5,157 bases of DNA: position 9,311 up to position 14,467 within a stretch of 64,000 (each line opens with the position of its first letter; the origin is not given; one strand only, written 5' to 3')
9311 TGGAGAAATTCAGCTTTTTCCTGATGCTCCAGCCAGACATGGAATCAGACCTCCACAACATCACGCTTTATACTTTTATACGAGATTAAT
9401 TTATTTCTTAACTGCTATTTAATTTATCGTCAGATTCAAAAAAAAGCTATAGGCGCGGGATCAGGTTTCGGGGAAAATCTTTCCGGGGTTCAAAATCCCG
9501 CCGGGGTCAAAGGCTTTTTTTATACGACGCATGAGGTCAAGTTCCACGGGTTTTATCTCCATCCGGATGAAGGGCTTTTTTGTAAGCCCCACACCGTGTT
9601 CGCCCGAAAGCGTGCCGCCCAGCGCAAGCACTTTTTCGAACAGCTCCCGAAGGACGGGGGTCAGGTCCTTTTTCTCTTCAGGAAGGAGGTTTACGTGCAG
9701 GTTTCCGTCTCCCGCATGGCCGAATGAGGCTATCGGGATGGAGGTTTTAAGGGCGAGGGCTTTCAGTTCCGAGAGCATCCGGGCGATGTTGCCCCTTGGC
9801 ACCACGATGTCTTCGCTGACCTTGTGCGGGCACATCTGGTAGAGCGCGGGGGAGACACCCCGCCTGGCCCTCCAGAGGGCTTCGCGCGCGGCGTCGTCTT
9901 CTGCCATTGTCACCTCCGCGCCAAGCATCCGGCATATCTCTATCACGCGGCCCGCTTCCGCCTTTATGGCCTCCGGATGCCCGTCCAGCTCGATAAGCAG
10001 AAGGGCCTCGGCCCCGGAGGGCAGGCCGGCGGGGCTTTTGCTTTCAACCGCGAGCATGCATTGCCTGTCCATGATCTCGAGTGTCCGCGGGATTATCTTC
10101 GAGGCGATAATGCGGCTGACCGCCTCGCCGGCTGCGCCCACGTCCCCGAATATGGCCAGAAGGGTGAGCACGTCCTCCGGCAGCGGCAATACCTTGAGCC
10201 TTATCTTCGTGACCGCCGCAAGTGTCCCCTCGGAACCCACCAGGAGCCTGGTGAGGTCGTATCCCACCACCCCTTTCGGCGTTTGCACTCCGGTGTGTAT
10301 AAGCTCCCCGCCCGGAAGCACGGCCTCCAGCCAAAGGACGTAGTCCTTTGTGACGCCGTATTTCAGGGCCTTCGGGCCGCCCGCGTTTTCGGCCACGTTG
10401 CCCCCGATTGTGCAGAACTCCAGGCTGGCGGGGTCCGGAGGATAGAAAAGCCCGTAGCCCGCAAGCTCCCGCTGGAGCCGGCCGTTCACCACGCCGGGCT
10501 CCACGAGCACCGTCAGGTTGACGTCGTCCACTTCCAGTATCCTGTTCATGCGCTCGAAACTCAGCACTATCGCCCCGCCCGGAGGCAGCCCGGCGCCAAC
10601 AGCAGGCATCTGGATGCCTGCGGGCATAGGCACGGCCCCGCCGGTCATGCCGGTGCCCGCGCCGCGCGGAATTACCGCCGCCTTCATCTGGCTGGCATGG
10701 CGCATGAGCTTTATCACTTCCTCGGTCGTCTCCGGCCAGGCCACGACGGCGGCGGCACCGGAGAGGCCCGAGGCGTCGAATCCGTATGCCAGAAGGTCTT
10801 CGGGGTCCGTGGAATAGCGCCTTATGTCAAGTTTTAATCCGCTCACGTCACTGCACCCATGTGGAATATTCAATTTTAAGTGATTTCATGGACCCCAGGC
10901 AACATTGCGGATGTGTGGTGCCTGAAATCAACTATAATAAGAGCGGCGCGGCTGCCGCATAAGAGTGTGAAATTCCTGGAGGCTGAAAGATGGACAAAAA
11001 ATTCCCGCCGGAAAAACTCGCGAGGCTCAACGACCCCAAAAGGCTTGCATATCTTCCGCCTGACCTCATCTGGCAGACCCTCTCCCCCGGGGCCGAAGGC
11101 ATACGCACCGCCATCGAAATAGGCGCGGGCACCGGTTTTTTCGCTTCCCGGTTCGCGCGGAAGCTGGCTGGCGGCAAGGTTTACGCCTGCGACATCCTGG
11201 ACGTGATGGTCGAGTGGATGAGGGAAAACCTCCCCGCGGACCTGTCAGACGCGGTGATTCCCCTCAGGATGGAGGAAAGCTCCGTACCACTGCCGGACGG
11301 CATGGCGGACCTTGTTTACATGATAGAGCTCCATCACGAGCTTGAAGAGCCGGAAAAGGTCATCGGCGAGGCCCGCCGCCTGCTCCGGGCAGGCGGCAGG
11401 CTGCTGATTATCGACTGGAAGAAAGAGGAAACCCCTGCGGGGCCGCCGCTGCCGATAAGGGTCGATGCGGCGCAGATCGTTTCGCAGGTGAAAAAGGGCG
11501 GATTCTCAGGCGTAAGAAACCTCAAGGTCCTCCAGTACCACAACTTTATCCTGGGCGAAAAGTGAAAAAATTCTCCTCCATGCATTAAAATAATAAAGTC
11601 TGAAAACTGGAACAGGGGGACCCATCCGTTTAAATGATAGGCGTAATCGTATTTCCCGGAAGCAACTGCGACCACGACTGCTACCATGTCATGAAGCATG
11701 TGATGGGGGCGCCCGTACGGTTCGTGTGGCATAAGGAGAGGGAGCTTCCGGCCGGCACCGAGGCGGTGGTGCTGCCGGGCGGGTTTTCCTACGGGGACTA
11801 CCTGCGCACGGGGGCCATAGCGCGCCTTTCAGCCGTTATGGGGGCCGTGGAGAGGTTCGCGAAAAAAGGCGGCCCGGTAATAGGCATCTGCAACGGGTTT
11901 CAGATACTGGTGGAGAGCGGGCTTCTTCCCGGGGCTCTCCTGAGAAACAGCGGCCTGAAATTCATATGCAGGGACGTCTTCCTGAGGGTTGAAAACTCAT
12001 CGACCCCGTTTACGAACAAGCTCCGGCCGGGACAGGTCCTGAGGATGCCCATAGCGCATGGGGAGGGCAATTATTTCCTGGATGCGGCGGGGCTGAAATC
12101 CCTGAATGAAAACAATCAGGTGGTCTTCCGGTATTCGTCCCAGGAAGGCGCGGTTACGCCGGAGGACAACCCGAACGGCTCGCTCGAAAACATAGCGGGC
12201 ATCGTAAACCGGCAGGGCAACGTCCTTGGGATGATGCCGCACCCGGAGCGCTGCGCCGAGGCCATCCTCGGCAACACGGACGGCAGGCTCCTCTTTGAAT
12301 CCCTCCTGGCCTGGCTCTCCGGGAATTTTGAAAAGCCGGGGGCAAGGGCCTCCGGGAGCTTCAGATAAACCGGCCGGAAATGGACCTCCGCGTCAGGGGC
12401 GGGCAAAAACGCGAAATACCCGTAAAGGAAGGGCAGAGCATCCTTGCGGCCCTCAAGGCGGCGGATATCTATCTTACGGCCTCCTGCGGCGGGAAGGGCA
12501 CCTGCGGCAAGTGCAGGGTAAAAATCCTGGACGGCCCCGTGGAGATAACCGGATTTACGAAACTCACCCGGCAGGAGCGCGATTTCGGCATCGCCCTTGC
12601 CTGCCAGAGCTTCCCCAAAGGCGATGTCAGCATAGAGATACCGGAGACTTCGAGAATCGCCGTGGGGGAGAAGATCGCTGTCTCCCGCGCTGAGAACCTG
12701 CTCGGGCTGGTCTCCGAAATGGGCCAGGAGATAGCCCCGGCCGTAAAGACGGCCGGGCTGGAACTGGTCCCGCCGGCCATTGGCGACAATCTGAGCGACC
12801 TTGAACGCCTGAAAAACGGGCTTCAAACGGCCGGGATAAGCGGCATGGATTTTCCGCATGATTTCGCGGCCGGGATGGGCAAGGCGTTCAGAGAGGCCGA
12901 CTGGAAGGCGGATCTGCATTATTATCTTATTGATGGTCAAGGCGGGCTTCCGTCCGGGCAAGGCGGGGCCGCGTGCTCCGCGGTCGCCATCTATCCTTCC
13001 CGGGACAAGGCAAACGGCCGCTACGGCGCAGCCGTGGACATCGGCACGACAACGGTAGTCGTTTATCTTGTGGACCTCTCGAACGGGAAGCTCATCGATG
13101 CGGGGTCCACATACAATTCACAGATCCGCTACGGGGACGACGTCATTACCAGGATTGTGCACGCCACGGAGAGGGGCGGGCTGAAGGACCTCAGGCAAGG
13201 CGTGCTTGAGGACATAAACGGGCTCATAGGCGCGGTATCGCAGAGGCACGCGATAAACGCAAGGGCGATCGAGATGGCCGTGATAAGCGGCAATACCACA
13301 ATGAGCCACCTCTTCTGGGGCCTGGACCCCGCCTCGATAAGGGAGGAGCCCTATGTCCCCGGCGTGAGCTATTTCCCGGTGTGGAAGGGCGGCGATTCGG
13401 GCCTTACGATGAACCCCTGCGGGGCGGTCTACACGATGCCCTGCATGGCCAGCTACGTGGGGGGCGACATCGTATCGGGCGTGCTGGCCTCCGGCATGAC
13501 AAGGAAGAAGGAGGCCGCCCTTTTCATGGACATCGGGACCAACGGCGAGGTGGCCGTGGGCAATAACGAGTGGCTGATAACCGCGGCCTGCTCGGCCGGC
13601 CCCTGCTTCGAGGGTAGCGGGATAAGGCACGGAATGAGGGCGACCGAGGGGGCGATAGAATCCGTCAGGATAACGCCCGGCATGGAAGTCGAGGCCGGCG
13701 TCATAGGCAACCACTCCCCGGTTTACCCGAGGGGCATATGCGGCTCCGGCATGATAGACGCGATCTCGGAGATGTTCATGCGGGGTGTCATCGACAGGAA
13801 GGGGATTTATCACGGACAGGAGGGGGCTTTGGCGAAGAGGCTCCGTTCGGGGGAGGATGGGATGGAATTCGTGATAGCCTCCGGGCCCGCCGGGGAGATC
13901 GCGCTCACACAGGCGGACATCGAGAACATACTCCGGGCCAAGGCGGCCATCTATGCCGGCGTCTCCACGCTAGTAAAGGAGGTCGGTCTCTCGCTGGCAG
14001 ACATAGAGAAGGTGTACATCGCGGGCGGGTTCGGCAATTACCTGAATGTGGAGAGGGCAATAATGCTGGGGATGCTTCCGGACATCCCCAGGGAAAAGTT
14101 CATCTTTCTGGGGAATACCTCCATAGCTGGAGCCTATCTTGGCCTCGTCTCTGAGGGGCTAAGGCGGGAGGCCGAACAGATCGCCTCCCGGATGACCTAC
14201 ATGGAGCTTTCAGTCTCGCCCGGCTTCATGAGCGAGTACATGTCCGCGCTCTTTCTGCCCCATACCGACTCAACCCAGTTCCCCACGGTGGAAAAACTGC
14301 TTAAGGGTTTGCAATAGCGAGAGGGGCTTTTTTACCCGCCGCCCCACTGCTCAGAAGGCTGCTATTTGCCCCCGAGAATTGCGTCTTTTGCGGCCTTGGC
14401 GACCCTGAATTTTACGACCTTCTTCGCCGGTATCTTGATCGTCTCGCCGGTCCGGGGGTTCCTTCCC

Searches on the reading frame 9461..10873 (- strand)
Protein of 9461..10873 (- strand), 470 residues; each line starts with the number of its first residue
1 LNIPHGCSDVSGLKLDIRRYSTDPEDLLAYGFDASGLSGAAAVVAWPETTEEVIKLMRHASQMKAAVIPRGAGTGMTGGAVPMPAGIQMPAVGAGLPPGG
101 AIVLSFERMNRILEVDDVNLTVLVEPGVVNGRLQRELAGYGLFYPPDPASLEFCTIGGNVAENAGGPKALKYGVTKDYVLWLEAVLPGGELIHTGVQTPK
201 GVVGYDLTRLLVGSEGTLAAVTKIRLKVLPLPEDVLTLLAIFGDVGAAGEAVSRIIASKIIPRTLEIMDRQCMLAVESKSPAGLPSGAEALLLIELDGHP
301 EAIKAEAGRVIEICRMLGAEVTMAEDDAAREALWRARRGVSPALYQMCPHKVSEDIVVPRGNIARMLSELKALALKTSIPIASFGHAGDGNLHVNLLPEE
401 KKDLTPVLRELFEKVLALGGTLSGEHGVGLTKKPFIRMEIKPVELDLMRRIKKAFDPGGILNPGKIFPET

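Call 63: search_protein_families(library=pfam, proteins=[window:9461-10873:-], max_evalue=0.00001)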
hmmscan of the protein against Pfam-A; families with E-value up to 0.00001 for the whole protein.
window:9461-10873:- (470 aa): 2 families
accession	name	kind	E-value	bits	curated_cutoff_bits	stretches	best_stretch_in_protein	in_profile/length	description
PF02913.24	FAD-oxidase_C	-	7.7e-64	216.2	21.2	1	232-466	2-248/248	FAD linked oxidases, C-terminal domain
PF01565.28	FAD_binding_4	-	5.7e-39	133.4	26.4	1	42-195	2-139/139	FAD binding domain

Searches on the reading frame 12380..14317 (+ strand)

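Call 44: search_protein_families(library=pfam, proteins=[window:12380-14317:+], max_evalue=0.00001)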
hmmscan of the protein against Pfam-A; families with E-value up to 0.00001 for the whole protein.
window:12380-14317:+ (645 aa): 4 families
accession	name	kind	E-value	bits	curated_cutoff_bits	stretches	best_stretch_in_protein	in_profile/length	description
PF14574.11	RACo_C_ter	-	4.1e-96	321.5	27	1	378-637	1-260/261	C-terminal domain of RACo the ASKHA domain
PF17651.6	Raco_middle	-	3.9e-58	196.2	26.8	1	215-375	1-162/163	RACo middle region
PF00111.32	Fer2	-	1.6e-14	54.1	21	1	8-80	5-77/77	2Fe-2S iron-sulfur cluster binding domain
PF17650.6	RACo_linker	-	4.2e-08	33.3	26.2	1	116-179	6-67/86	RACo linker region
